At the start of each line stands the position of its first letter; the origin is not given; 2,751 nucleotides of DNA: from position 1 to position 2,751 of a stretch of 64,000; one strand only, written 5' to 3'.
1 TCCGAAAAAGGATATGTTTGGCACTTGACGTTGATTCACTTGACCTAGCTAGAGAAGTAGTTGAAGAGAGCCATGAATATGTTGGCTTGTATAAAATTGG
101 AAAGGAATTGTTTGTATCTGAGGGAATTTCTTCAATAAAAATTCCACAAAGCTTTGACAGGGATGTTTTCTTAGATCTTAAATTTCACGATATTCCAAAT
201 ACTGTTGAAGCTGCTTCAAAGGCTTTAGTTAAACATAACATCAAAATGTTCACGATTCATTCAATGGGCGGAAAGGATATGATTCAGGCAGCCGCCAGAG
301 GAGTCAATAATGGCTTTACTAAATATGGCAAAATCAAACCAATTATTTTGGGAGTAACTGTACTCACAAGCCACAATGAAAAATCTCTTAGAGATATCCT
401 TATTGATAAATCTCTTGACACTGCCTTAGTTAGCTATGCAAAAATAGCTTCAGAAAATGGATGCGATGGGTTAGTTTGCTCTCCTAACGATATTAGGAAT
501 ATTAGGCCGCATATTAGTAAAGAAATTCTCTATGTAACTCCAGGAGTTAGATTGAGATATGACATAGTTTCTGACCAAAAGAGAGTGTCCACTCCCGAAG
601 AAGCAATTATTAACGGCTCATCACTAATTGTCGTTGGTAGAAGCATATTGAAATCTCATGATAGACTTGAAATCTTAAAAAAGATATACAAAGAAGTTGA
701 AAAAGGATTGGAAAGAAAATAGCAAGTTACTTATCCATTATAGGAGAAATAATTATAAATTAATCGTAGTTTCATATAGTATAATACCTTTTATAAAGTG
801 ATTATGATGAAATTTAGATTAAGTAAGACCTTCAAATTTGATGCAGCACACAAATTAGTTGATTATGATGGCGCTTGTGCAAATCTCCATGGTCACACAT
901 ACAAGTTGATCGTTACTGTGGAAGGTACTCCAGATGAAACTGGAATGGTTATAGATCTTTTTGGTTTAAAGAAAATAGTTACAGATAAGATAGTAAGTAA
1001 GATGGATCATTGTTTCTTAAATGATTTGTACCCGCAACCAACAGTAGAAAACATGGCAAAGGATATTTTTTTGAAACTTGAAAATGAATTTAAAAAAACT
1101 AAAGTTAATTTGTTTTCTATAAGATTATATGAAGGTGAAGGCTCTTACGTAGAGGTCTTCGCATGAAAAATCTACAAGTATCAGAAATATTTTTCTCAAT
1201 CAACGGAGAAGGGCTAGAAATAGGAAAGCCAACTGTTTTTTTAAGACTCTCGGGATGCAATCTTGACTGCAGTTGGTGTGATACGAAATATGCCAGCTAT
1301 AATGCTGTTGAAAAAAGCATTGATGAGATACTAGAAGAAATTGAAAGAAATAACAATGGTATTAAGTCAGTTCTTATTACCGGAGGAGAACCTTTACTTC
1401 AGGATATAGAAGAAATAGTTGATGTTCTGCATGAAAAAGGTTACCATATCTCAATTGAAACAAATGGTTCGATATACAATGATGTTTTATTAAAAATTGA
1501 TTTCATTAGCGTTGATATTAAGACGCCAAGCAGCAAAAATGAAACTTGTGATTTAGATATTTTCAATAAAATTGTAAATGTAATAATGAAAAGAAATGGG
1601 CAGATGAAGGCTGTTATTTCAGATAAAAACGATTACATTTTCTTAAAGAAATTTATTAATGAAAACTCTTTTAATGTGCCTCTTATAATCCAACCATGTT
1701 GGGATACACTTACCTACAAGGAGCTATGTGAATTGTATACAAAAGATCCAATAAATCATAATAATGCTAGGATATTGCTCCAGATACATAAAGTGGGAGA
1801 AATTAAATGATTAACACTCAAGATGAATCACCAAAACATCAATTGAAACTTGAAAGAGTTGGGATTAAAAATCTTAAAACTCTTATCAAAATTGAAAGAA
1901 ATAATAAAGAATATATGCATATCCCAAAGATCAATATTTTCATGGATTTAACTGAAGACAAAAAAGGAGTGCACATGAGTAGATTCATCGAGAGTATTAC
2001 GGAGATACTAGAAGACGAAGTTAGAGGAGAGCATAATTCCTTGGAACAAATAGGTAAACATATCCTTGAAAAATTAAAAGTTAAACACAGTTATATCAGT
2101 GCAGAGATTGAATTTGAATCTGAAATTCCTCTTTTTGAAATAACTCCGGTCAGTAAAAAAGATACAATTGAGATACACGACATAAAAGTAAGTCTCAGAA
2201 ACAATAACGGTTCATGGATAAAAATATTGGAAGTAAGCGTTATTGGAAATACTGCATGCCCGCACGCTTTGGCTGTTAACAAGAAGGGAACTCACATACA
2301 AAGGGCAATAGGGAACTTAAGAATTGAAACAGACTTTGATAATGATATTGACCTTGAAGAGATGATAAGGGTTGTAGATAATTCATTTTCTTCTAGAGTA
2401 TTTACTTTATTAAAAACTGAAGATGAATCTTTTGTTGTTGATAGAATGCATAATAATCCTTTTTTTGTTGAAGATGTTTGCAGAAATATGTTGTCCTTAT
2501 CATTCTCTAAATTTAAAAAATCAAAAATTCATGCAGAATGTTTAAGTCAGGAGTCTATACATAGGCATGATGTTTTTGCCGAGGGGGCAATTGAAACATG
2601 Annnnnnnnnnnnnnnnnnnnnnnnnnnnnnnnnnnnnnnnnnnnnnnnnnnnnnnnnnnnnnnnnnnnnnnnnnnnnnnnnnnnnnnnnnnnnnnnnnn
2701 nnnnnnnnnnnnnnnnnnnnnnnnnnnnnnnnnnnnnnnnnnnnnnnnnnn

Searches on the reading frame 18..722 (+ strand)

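Call 79: search_protein_families(library=pfam, proteins=[window:18-722:+], max_evalue=0.00001)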
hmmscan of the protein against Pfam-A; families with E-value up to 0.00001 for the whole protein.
window:18-722:+ (234 aa): 1 family
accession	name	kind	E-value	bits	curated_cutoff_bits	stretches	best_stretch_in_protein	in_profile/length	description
PF00215.30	OMPdecase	-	4.2e-46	158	27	1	1-223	5-221/221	Orotidine 5'-phosphate decarboxylase / HUMPS family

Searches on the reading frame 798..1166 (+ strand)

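Call 79: search_protein_families(library=pfam, proteins=[window:798-1166:+], max_evalue=0.00001)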
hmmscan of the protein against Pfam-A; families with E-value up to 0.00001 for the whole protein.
window:798-1166:+ (122 aa): 1 family
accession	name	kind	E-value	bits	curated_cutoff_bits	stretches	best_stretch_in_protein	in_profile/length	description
PF01242.24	PTPS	-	4.4e-32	111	22.4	1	8-120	2-118/121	6-pyruvoyl tetrahydropterin synthase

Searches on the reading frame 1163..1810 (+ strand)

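Call 79: search_protein_families(library=pfam, proteins=[window:1163-1810:+], max_evalue=0.00001)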
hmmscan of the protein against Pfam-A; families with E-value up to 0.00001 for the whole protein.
window:1163-1810:+ (215 aa): 2 families
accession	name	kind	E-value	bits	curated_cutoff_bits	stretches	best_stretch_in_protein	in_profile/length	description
PF04055.27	Radical_SAM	-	1.4e-18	68.1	29.5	1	30-138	5-120/166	Radical SAM superfamily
PF13353.11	Fer4_12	-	2.7e-07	31.4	22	1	13-91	1-76/137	4Fe-4S single cluster domain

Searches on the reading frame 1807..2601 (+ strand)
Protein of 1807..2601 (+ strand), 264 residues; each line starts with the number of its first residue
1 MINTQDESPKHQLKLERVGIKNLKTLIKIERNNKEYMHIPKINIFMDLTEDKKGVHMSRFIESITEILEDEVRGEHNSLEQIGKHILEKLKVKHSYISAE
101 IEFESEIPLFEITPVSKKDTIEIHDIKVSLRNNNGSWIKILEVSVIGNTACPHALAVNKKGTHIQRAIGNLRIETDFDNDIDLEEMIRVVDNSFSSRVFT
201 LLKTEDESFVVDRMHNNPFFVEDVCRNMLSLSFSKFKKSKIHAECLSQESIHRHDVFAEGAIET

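Call 79: search_protein_families(library=pfam, proteins=[window:1807-2601:+], max_evalue=0.00001)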
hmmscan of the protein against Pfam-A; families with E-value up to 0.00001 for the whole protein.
window:1807-2601:+ (264 aa): 1 family
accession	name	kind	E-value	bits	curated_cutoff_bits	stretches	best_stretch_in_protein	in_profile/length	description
PF02649.19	GCHY-1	-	2.5e-60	204.7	25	1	2-258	2-260/260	Type I GTP cyclohydrolase folE2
